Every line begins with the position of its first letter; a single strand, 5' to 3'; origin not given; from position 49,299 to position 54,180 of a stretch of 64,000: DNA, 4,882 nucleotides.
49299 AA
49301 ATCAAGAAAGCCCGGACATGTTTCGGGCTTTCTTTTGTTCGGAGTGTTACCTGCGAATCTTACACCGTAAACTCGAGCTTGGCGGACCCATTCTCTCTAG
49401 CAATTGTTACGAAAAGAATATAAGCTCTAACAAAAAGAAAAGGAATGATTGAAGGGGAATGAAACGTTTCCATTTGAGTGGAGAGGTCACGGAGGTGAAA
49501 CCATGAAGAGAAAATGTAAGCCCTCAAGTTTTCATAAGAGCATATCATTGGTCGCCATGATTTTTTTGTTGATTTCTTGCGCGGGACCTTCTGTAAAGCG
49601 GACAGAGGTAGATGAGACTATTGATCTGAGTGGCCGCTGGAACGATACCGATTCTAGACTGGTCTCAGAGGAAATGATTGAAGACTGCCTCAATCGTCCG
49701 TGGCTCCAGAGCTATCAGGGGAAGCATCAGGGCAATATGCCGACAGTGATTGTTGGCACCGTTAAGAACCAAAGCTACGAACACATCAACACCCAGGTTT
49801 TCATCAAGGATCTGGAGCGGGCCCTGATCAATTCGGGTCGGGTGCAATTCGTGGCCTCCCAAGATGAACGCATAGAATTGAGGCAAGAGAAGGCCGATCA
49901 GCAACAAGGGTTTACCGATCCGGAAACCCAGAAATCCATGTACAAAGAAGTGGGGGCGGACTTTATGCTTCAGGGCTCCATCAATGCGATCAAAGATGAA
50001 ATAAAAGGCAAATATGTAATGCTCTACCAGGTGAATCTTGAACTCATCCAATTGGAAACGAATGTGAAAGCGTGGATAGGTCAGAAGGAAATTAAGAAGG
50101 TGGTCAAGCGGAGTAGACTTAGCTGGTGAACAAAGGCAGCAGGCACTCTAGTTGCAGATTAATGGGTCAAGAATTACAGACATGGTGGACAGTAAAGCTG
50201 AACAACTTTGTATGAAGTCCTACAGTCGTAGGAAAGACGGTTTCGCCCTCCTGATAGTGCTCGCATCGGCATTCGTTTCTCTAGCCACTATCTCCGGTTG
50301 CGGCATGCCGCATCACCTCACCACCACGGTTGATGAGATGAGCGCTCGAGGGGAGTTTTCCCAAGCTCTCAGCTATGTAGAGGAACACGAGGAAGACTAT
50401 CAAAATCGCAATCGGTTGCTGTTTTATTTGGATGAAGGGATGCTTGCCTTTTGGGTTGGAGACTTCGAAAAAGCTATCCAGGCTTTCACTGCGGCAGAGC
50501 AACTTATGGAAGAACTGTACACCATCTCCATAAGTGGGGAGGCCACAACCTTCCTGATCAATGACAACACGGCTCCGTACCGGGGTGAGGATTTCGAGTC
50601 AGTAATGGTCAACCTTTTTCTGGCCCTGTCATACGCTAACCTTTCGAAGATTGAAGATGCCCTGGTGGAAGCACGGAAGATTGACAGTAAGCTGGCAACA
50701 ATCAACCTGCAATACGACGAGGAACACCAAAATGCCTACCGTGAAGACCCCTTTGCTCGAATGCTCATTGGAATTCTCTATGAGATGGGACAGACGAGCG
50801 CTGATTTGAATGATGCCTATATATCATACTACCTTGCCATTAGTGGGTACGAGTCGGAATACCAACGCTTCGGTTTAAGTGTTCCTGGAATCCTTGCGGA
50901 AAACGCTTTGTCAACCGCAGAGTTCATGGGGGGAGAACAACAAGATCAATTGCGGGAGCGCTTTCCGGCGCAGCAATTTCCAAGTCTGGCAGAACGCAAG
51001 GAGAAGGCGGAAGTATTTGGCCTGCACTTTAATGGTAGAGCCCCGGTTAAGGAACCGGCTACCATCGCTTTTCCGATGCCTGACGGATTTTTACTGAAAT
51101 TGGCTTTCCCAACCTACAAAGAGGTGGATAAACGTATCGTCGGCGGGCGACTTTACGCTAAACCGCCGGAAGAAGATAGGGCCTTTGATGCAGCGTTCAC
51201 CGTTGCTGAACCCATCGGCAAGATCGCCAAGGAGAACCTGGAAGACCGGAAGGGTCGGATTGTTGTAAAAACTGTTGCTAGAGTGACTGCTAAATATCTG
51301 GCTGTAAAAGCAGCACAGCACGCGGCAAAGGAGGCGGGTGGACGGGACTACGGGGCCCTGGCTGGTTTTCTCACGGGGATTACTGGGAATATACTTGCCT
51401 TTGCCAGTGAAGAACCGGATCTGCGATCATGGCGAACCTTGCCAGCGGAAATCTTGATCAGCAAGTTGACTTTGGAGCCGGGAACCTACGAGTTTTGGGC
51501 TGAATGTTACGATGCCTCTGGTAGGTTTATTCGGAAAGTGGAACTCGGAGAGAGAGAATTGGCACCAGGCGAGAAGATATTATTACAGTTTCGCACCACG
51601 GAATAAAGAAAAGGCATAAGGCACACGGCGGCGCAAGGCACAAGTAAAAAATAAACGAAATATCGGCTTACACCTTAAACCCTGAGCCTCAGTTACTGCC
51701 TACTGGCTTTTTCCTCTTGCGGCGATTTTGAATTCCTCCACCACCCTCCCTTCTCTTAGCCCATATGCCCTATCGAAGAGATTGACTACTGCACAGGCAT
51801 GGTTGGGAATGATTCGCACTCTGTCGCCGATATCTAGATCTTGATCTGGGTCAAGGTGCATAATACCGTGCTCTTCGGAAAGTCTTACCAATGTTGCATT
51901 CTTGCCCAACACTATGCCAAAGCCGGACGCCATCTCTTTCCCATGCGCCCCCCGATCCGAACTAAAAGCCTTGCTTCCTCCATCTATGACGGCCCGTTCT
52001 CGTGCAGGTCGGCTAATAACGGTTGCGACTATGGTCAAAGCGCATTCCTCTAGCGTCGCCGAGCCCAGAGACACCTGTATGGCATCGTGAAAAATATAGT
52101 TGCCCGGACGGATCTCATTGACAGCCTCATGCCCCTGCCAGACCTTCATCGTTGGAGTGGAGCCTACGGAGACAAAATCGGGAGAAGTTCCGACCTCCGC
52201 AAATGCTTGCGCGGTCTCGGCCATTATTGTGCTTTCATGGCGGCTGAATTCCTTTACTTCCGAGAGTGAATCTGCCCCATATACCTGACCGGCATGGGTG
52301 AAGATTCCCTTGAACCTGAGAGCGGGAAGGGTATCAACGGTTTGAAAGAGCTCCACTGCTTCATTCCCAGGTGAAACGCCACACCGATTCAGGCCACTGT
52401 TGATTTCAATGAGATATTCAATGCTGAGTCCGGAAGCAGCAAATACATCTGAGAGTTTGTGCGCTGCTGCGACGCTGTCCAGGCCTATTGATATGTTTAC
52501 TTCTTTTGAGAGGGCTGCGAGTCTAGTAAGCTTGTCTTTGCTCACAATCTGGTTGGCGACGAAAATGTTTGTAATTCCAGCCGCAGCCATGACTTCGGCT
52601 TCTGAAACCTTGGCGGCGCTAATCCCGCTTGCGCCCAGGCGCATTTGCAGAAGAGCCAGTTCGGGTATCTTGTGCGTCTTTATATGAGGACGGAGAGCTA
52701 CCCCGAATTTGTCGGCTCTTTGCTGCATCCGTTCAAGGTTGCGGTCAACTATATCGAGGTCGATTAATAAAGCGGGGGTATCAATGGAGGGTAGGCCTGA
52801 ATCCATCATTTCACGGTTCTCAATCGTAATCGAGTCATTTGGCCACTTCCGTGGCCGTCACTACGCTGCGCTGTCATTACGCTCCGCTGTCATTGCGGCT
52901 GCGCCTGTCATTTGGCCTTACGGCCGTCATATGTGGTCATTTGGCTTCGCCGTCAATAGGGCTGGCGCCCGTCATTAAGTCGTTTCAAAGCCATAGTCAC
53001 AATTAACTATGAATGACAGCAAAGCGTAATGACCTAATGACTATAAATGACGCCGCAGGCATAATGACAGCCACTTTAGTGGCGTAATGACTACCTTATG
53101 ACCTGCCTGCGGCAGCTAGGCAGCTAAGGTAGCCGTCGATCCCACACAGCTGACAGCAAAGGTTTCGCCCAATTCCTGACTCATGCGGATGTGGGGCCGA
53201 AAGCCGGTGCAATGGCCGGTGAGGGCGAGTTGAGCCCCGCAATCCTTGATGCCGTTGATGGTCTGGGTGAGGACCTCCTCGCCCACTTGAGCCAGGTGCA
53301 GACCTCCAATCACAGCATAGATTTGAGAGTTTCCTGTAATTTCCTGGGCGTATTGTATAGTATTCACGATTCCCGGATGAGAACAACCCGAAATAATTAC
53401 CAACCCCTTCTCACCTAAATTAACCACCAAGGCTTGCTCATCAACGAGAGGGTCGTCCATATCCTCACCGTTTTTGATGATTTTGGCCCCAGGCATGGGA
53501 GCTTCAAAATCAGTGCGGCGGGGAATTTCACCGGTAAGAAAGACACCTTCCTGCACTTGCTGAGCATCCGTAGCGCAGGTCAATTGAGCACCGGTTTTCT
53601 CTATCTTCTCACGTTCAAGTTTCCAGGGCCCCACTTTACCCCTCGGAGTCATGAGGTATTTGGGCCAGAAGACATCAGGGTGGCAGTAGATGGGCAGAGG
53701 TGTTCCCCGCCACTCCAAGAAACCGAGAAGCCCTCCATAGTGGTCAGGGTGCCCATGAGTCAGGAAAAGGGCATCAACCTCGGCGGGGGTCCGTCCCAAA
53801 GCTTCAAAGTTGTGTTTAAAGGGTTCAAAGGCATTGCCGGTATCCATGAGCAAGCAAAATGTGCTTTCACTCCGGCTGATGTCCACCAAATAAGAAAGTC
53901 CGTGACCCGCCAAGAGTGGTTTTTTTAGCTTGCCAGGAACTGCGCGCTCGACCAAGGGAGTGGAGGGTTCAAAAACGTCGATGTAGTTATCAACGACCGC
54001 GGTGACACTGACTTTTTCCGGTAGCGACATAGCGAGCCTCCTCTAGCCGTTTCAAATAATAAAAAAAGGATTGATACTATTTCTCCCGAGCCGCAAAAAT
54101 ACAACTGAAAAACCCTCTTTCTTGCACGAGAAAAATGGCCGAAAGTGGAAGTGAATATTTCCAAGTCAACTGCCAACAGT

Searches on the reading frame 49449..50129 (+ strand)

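Call 6: search_protein_families(library=pfam, proteins=[window:49449-50129:+])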
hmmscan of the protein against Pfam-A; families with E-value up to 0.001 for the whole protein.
window:49449-50129:+ (226 aa): 1 family
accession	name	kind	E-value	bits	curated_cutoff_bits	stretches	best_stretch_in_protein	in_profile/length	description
PF13036.11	LpoB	-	2.3e-38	131.8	22.3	1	68-215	1-147/147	Peptidoglycan-synthase activator LpoB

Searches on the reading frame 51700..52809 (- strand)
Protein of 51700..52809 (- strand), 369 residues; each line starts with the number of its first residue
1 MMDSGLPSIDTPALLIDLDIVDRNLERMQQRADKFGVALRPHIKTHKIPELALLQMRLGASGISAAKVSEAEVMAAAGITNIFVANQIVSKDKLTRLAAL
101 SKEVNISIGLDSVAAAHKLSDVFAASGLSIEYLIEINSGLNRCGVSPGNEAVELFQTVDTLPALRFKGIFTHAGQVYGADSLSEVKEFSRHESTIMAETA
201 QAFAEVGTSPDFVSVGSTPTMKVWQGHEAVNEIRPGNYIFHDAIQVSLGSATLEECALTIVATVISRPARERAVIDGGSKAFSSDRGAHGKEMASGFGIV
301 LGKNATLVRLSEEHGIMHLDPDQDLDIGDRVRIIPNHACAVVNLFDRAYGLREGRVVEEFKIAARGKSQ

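Call 6: search_protein_families(library=pfam, proteins=[window:51700-52809:-])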
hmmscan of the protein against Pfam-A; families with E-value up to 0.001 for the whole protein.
window:51700-52809:- (369 aa): 2 families
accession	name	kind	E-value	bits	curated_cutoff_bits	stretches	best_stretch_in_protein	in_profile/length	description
PF01168.26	Ala_racemase_N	-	2.7e-29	102.9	24.1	1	16-240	1-216/220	Alanine racemase, N-terminal domain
PF14031.13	D-ser_dehydrat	-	1.3e-24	87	22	1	257-349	1-95/97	Putative serine dehydratase domain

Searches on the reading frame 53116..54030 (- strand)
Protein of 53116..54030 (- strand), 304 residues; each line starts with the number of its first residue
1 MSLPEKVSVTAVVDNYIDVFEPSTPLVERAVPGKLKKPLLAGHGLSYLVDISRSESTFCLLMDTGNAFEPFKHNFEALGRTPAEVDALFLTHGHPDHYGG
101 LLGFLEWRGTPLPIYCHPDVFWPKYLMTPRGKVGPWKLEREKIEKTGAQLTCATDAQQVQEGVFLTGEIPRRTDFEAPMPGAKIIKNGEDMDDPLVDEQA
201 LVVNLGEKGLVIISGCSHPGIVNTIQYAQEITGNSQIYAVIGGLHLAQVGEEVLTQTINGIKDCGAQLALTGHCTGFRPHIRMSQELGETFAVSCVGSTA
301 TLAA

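Call 6: search_protein_families(library=pfam, proteins=[window:53116-54030:-])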
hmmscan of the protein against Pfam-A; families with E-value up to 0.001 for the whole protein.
window:53116-54030:- (304 aa): 2 families
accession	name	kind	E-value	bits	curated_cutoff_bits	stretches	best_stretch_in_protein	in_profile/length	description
PF00753.33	Lactamase_B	-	2.1e-11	44.6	22.7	1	42-127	4-86/196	Metallo-beta-lactamase superfamily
PF12706.13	Lactamase_B_2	-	2.1e-08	34.5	27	1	61-120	4-66/200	Beta-lactamase superfamily domain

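Call 19: search_protein_families(library=ncbifam, proteins=[window:53116-54030:-], max_evalue=0.01)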
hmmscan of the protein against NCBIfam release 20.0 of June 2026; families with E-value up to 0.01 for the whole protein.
window:53116-54030:- (304 aa): 9 families
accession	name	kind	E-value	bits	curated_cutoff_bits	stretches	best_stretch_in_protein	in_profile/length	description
TIGR02651.1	RNase_Z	equivalog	3.2e-05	23.1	292.95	1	60-108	30-75/302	ribonuclease Z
NF000801.0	PRK00055.1-3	equivalog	0.00023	20.3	252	1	60-106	32-75/307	ribonuclease Z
NF053820.1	MBLfold_Strvi7410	exception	0.00099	18.6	525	1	42-99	22-79/343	Strvi_7410 family MBL fold metallo-hydrolase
NF041257.1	GntH_guanitoxin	equivalog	0.0022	16.9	333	1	46-103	33-86/374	guanitoxin biosynthesis MBL fold metallo-hydrolase GntH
NF012229.1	bla_class_B_core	domain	0.0037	17.4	100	0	60-101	27-68/139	metallo-beta-lactamase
NF033105.1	bla_subclass_B3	equivalog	0.004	16.5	240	1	67-102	44-79/257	subclass B3 metallo-beta-lactamase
TIGR03307.1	PhnP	equivalog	0.0074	15.7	272.25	0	81-119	63-101/249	phosphonate metabolism protein PhnP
NF007597.0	PRK10241.1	equivalog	0.0076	15.6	421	0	54-102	19-63/251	hydroxyacylglutathione hydrolase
TIGR03413.1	GSH_gloB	equivalog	0.0093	15.4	200.8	0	54-106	18-65/248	hydroxyacylglutathione hydrolase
